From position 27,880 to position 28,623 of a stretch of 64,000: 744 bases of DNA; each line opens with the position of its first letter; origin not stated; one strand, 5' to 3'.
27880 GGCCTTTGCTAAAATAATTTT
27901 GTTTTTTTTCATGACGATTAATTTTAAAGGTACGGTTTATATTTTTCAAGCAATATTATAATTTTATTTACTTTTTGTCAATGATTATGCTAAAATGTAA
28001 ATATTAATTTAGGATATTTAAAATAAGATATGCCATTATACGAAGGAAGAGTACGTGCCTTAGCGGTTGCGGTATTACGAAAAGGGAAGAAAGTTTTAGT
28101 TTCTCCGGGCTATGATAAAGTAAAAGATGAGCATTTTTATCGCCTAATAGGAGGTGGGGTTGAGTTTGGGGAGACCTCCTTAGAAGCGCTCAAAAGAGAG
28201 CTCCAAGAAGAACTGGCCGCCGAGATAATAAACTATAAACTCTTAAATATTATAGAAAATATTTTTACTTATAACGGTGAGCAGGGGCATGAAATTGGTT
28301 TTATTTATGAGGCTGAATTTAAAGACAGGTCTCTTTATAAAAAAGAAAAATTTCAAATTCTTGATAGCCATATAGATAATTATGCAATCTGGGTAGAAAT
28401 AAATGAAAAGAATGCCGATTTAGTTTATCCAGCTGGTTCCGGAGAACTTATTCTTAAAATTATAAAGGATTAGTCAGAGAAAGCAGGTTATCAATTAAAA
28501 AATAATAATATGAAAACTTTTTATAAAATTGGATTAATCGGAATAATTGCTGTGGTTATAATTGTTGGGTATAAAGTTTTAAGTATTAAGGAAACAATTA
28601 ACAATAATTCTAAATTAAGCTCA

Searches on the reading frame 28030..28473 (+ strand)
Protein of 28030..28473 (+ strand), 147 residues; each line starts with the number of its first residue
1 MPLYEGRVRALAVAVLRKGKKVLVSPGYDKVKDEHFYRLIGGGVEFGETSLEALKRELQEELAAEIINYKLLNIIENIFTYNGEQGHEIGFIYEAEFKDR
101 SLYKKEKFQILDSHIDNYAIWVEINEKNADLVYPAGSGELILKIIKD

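Call 81: search_protein_families(library=pfam, proteins=[window:28030-28473:+], max_evalue=0.0001)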
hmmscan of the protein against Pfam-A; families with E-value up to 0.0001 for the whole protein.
window:28030-28473:+ (147 aa): 1 family
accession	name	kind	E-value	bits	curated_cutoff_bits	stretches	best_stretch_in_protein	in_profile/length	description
PF00293.34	NUDIX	-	1.1e-10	42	21.1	1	9-126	4-117/134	NUDIX domain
